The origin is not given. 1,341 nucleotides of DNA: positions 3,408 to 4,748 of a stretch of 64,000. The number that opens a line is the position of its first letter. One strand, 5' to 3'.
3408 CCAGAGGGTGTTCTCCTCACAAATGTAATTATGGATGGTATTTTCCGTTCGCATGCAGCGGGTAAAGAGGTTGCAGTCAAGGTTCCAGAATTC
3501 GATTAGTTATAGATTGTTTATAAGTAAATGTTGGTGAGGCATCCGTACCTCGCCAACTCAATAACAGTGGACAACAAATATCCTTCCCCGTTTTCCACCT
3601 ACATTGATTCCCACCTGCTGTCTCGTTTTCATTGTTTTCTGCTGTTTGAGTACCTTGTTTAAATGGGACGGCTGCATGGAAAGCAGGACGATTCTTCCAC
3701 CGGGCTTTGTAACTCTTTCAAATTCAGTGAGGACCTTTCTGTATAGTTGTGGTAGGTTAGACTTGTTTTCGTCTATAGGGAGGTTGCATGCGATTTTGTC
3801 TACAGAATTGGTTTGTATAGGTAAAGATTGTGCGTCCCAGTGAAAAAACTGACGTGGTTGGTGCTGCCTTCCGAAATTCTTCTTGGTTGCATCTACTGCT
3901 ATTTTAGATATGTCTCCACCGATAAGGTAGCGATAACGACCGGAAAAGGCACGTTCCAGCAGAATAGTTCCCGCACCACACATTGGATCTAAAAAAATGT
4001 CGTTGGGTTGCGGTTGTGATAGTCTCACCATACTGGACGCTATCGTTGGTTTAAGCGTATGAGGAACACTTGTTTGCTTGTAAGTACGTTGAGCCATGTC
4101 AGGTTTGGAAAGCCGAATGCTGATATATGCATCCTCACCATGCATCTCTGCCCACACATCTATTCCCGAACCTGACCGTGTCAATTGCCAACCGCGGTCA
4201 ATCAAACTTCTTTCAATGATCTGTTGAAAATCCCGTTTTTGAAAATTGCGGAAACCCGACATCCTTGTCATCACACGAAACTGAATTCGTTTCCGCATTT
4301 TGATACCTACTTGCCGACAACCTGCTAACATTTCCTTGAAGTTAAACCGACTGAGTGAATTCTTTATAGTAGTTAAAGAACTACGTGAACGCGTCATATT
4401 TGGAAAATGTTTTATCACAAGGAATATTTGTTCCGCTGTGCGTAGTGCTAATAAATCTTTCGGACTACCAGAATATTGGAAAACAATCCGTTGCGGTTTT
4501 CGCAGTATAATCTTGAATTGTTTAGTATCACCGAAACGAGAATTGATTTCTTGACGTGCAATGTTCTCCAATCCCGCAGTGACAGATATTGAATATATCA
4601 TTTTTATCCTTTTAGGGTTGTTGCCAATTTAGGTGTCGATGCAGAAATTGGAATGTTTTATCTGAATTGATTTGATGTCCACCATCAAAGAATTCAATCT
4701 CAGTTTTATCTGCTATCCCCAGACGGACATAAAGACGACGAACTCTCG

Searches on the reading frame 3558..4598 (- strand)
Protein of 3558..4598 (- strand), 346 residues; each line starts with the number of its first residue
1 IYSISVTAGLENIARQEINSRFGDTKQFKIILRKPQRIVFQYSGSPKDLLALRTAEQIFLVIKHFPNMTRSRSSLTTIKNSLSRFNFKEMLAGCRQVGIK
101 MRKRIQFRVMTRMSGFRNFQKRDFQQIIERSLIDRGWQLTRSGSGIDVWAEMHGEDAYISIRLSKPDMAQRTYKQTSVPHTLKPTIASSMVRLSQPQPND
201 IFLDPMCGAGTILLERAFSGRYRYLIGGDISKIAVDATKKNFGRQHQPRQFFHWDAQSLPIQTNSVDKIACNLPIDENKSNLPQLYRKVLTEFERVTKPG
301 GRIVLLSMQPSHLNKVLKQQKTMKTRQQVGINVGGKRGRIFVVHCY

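Call 55: search_protein_families(library=pfam, proteins=[window:3558-4598:-], max_evalue=0.01)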
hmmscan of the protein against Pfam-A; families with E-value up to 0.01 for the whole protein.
window:3558-4598:- (346 aa): 7 families
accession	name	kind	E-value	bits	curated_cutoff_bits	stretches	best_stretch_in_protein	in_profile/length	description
PF01170.24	UPF0020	-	5e-29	101.9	22.3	1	171-332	1-190/197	RMKL-like, methyltransferase domain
PF13649.12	Methyltransf_25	-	2e-09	38.4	27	1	203-301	2-97/97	Methyltransferase domain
PF08241.18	Methyltransf_11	-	4.5e-09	37.3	21.2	1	207-305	5-95/95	Methyltransferase domain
PF13847.12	Methyltransf_31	-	7.3e-09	35.9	27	1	199-323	4-128/145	Methyltransferase domain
PF05175.20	MTS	-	2.7e-06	27.6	23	1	201-319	34-152/170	Methyltransferase small domain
PF01209.24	Ubie_methyltran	-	4e-05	23.5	20.1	1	192-309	41-155/233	ubiE/COQ5 methyltransferase family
PF01555.25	N6_N4_Mtase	-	0.00054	20.4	26.7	0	185-239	169-220/221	DNA methylase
